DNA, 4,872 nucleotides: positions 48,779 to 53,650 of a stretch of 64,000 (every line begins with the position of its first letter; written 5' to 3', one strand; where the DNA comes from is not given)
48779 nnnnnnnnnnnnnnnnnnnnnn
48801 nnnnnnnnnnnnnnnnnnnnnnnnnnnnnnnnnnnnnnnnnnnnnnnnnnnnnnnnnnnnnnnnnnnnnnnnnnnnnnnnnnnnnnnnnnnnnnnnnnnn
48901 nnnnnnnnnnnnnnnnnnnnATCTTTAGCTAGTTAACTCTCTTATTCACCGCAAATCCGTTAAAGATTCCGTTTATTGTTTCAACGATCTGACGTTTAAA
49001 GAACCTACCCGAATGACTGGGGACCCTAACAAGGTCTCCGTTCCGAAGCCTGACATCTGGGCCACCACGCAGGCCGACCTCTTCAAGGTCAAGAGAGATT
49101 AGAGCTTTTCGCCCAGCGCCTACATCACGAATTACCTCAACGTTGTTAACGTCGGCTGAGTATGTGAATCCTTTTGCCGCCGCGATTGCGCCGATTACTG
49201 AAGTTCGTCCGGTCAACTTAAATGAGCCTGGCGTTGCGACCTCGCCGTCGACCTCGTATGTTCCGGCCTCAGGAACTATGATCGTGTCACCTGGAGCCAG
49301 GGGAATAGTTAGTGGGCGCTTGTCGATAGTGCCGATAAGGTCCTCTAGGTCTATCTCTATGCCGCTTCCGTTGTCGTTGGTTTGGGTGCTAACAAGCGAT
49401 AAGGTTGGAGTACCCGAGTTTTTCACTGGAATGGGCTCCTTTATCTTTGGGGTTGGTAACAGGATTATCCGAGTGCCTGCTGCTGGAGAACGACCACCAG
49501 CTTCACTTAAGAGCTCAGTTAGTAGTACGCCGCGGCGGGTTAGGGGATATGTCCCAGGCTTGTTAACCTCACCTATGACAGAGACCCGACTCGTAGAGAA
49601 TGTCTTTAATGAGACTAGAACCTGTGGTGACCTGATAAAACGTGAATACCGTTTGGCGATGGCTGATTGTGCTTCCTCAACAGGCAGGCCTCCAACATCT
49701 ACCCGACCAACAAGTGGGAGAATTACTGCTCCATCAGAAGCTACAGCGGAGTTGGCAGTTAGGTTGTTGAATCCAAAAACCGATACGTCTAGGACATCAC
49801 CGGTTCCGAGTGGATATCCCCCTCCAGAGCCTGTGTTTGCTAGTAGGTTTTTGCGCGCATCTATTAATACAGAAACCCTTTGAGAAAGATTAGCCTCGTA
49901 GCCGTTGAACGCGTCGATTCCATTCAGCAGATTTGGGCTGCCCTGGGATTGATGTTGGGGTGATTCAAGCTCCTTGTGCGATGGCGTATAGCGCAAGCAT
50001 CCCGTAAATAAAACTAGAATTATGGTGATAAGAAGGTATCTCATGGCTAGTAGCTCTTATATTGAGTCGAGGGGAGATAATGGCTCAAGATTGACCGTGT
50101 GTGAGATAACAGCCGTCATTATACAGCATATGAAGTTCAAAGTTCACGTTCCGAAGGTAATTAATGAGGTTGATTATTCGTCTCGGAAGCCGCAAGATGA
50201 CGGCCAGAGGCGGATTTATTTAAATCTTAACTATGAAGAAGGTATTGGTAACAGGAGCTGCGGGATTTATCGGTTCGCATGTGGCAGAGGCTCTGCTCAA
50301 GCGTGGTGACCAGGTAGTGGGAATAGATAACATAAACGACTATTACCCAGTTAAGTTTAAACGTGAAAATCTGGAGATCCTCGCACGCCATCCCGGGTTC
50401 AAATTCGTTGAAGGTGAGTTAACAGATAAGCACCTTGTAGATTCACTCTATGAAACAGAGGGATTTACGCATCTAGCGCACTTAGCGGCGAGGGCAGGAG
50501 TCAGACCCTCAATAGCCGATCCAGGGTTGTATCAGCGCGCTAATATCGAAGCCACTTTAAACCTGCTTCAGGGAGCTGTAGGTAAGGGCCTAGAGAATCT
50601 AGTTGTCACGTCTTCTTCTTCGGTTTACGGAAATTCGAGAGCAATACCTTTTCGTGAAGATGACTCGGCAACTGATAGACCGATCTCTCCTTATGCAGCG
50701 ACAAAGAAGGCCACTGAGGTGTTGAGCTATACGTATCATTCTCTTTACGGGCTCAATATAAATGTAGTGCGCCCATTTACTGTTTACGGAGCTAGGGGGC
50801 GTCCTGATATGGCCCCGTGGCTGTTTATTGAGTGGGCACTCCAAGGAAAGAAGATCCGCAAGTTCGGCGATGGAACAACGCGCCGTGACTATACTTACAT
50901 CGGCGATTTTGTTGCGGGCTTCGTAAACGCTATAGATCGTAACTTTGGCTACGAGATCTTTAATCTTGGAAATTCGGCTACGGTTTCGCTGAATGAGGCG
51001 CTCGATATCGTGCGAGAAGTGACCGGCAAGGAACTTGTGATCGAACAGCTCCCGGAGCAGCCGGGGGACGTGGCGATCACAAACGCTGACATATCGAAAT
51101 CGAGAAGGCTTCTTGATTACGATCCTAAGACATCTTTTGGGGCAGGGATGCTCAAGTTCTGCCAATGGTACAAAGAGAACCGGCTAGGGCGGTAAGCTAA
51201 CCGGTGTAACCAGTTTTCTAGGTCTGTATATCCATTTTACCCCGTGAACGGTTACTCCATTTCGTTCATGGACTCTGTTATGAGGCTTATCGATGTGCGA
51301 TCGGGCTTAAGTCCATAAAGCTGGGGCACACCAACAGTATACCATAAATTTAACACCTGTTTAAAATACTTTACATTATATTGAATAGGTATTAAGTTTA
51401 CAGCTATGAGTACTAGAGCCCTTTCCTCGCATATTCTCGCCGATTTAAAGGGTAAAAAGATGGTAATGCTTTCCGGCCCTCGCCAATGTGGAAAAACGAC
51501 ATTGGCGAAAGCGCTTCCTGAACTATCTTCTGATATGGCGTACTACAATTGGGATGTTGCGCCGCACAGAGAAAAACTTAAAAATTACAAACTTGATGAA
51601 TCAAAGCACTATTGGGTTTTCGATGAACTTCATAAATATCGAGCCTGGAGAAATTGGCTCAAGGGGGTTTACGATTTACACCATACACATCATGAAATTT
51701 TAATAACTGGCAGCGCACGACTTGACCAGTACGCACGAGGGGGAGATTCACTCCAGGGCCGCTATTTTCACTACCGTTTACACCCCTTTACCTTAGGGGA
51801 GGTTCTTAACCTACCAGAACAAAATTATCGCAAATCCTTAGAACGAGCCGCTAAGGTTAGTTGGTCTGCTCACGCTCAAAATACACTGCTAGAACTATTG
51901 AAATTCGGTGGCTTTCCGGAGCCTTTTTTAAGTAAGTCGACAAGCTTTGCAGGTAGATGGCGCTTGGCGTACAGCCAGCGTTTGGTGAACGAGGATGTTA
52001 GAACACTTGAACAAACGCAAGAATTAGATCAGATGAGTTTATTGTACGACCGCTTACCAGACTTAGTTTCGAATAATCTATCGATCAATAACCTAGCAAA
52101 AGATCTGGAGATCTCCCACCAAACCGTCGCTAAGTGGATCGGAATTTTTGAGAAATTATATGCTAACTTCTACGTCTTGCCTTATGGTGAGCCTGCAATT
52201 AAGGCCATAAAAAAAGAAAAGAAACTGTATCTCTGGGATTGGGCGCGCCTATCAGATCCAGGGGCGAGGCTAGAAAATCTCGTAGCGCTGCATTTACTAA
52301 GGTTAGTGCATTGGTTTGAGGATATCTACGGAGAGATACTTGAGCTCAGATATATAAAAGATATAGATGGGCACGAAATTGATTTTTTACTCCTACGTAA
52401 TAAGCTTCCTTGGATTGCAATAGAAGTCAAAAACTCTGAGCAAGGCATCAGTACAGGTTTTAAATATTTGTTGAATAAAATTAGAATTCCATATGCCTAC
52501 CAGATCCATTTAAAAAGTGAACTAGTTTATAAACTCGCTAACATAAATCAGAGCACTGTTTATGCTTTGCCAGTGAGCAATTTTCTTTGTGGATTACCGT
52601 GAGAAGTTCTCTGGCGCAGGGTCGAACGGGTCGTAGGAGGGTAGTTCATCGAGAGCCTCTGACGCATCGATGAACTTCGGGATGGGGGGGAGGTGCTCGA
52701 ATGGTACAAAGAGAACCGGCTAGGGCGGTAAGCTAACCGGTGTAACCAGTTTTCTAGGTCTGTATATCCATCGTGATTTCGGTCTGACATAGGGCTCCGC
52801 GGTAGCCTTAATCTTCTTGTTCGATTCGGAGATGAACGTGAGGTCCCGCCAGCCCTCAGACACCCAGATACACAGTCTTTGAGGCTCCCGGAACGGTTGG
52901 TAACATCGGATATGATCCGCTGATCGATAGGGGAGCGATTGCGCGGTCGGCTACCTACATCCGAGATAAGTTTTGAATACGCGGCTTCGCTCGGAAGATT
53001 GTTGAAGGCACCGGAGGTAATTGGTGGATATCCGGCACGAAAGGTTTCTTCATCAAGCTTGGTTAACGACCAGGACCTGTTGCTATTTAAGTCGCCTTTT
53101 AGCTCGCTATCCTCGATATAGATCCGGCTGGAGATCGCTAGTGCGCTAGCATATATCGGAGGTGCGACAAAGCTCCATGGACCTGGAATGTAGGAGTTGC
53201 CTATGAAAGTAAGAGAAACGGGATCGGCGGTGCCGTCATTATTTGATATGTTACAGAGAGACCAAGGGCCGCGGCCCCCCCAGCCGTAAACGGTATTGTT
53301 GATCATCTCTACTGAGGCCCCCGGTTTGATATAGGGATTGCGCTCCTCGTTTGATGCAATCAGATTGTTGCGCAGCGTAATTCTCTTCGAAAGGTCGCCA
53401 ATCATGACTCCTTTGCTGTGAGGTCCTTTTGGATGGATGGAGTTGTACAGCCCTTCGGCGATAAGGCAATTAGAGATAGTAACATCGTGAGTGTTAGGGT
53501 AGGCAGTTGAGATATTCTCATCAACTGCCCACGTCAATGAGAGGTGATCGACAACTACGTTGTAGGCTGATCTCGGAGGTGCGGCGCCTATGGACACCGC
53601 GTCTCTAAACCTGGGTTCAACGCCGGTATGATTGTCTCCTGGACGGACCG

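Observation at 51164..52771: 1.46-kb low-GC insertion carrying a DUF4143-type AAA ATPase, flanked by perfect 72-bp direct repeats that preserve the 3' ends of two convergent genes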

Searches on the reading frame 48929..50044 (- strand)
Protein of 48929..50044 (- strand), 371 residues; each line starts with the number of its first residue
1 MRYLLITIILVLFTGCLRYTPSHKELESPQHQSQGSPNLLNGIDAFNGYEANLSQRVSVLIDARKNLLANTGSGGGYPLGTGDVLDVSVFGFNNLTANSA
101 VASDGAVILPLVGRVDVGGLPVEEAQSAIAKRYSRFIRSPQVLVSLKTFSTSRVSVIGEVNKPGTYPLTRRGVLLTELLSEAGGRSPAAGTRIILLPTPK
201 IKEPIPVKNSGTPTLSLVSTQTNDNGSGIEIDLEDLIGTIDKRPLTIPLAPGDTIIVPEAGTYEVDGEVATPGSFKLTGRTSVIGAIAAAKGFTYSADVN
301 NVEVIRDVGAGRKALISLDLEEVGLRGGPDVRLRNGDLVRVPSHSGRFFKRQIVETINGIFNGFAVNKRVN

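Call 6: search_protein_families(library=pfam, proteins=[window:48929-50044:-], max_evalue=0.01)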
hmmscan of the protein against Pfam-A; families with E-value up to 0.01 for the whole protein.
window:48929-50044:- (371 aa): 3 families
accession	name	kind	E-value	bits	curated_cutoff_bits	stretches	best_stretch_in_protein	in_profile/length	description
PF02563.21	Poly_export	-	1.6e-19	70.3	28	1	76-146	6-76/77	Polysaccharide biosynthesis/export protein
PF22461.2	SLBB_2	-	1.8e-18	66.8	27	2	153-235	2-59/79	SLBB domain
PF10531.15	SLBB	-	5.1e-16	58.7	27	2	264-310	3-48/55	SLBB domain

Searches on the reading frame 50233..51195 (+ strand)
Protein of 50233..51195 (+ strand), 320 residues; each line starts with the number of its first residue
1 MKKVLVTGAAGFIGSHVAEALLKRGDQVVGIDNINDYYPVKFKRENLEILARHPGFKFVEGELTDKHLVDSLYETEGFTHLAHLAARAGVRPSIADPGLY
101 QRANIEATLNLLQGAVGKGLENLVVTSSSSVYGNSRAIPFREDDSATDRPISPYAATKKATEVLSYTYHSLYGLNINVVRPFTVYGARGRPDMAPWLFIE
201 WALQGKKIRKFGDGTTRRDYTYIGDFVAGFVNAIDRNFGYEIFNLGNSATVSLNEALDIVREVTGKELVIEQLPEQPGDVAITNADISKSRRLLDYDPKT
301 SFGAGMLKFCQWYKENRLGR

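Call 6: search_protein_families(library=pfam, proteins=[window:50233-51195:+], max_evalue=0.01)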
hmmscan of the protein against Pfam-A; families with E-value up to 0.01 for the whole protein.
window:50233-51195:+ (320 aa): 9 families
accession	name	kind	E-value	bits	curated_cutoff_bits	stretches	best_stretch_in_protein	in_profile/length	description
PF01370.27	Epimerase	-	1.2e-52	179.2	20.9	1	4-246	1-240/240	NAD dependent epimerase/dehydratase family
PF16363.11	GDP_Man_Dehyd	-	9.3e-49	167.1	27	1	5-305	1-328/332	GDP-mannose 4,6 dehydratase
PF01073.25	3Beta_HSD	-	2.3e-16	60.1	22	1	5-233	1-228/280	3-beta hydroxysteroid dehydrogenase/isomerase family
PF04321.23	RmlD_sub_bind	-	4.2e-10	39.6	27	1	3-253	2-220/287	RmlD substrate binding domain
PF07993.18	NAD_binding_4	-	4.8e-09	36.2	20.1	1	6-186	1-209/258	Male sterility protein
PF02719.21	Polysacc_synt_2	-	2.7e-07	30.5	20.2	1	4-128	1-128/293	Polysaccharide biosynthesis protein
PF05368.20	NmrA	-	4.4e-05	23.7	27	1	2-72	3-66/298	NmrA-like family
PF00106.31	adh_short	-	4.5e-05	23.5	26.6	1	2-91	1-88/195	short chain dehydrogenase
PF13460.12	NAD_binding_10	-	0.00013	22.4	27.2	1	8-181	1-143/184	NAD(P)H-binding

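Call 9: find_encoding_contigs(protein=window:50233-51195:+, flank=6000, max_places=10)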
Protein window:50233-51195:+ (320 aa): 5 contigs read that carry it; 5 places shown.
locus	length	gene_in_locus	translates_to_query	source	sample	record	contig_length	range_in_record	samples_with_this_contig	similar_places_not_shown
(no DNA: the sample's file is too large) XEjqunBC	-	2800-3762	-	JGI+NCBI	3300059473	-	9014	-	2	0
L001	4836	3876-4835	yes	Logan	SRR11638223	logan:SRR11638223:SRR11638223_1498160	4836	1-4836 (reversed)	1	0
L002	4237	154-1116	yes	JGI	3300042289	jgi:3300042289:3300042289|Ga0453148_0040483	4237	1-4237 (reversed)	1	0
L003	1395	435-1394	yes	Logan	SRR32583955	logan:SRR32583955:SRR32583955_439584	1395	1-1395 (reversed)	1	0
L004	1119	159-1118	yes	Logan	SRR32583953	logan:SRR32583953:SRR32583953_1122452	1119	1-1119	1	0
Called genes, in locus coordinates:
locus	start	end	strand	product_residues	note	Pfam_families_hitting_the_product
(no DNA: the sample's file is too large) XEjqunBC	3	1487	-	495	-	?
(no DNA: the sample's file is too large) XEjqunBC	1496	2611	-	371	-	PF02563:Poly_export, PF10531:SLBB (weak), PF22461:SLBB_2, PF10531:SLBB (weak), PF22461:SLBB_2 (weak)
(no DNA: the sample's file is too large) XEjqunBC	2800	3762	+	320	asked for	PF01073:3Beta_HSD, PF01370:Epimerase, PF02719:Polysacc_synt_2 (weak), PF04321:RmlD_sub_bind, PF07993:NAD_binding_4, PF16363:GDP_Man_Dehyd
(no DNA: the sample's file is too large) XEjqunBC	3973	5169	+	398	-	PF13173:AAA_14, PF13635:DUF4143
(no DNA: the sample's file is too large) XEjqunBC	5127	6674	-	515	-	-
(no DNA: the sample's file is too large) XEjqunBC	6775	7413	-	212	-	-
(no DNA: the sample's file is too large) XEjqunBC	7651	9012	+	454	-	?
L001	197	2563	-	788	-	PF02706:Wzz (weak), PF13807:GNVR, PF01656:CbiA (weak), PF13614:AAA_31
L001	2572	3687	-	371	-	PF02563:Poly_export, PF10531:SLBB (weak), PF22461:SLBB_2, PF10531:SLBB (weak), PF22461:SLBB_2 (weak)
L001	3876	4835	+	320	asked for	PF01073:3Beta_HSD, PF01370:Epimerase, PF02719:Polysacc_synt_2 (weak), PF04321:RmlD_sub_bind, PF07993:NAD_binding_4, PF16363:GDP_Man_Dehyd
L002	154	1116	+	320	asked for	PF01073:3Beta_HSD, PF01370:Epimerase, PF02719:Polysacc_synt_2 (weak), PF04321:RmlD_sub_bind, PF07993:NAD_binding_4, PF16363:GDP_Man_Dehyd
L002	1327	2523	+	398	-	PF13173:AAA_14, PF13635:DUF4143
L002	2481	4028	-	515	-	-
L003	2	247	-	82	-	?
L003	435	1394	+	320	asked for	PF01073:3Beta_HSD, PF01370:Epimerase, PF02719:Polysacc_synt_2 (weak), PF04321:RmlD_sub_bind, PF07993:NAD_binding_4, PF16363:GDP_Man_Dehyd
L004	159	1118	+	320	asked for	PF01073:3Beta_HSD, PF01370:Epimerase, PF02719:Polysacc_synt_2 (weak), PF04321:RmlD_sub_bind, PF07993:NAD_binding_4, PF16363:GDP_Man_Dehyd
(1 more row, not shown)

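Call 19: search_protein_families(library=ncbifam, proteins=[window:50233-51195:+], max_evalue=0.01)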
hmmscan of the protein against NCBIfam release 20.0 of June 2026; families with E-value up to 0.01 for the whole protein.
window:50233-51195:+ (320 aa): 49 families (the best 25 are shown)
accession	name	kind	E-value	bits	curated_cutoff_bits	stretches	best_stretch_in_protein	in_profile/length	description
TIGR01179.1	galE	equivalog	1e-52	179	262.3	2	3-189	1-181/332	UDP-glucose 4-epimerase GalE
TIGR04180.1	EDH_00030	hypoth_equivalog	7.9e-45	153.2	475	1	4-300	1-296/297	NAD-dependent 4,6-dehydratase LegB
TIGR01181.1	dTDP_gluc_dehyt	equivalog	1.9e-42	145.5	365.1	1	3-317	1-315/321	dTDP-glucose 4,6-dehydratase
NF007956.0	PRK10675.1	subfamily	2.3e-31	109.1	394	2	3-193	2-189/338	UDP-glucose 4-epimerase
NF011728.1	PRK15181.1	equivalog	1e-29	103.6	760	1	2-315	16-339/348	Vi polysaccharide biosynthesis UDP-N-acetylglucosaminuronic acid C-4 epimerase TviC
TIGR02197.1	heptose_epim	equivalog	2.8e-24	85.9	274.6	1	4-315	1-315/316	ADP-glyceromanno-heptose 6-epimerase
NF007582.0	PRK10217.1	equivalog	8.8e-24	84.2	698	1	1-316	1-334/355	dTDP-glucose 4,6-dehydratase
NF007490.0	PRK10084.1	subfamily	9.7e-24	84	649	2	145-317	158-338/361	dTDP-glucose 4,6-dehydratase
TIGR03466.1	HpnA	hypoth_equivalog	7.1e-19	67.9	367.65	1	3-277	2-259/327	hopanoid-associated sugar epimerase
NF042422.1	oxyalk_red_OleD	equivalog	1.6e-18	67.2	580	1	3-236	2-217/329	2-alkyl-3-oxoalkanoate reductase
NF008872.0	PRK11908.1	equivalog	6.2e-18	64.9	294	1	1-255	1-262/349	bifunctional UDP-4-keto-pentose/UDP-xylose synthase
TIGR02622.1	CDP_4_6_dhtase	equivalog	2.2e-17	63.2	278.45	1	2-172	5-172/352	CDP-glucose 4,6-dehydratase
NF043036.1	ErythonDh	equivalog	4.2e-15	55.8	325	1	3-194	2-189/321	D-erythronate dehydrogenase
NF047922.1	GDPFucSynFcl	equivalog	3.1e-14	53.1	500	1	62-316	38-304/308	GDP-L-fucose synthase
NF042423.1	oxyalk_red_Shew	equivalog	9.5e-14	51.2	580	1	2-237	9-224/331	2-alkyl-3-oxoalkanoate reductase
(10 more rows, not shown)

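Call 29: list_cluster_members(proteins=[P0001, P0121, window:50233-51195:+])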
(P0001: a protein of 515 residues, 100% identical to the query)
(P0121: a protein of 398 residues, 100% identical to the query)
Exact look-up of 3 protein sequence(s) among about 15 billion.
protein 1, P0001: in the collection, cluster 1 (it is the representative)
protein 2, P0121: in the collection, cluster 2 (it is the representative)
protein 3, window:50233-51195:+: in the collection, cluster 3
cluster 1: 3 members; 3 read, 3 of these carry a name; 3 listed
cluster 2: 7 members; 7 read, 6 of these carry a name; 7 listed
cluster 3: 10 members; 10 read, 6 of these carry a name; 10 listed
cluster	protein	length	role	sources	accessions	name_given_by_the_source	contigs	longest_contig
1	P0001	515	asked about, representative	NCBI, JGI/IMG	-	hypothetical protein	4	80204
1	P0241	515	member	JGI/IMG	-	hypothetical protein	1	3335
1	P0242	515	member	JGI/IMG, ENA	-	hypothetical protein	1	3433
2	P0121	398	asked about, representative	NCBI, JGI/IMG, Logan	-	hypothetical protein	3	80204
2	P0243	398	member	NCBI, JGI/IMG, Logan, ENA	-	predicted AAA+ superfamily ATPase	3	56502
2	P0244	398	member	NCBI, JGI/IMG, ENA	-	predicted AAA+ superfamily ATPase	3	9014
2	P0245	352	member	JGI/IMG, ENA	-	hypothetical protein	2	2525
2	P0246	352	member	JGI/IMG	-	hypothetical protein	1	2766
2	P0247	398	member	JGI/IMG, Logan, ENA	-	predicted AAA+ superfamily ATPase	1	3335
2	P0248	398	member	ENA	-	-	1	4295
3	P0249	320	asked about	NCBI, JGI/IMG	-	UDP-glucuronate 4-epimerase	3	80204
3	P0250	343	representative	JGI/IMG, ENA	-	-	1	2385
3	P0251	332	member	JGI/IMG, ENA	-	UDP-glucuronate 4-epimerase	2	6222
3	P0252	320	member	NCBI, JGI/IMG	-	UDP-glucuronate 4-epimerase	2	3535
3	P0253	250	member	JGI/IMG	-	UDP-glucuronate 4-epimerase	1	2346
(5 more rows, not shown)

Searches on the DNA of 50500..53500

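Call 74: search_rna_families(source=window, start=50500, end=53500, threshold=evalue, max_evalue=1)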
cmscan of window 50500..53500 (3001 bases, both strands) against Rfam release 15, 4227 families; matches with E-value up to 1: 1.
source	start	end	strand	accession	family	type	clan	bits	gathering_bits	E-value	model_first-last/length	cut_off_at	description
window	51454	51651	+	RF00174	Cobalamin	Cis-reg; riboswitch;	CL00101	14.8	31.5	0.91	49-166/189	no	Cobalamin riboswitch aptamer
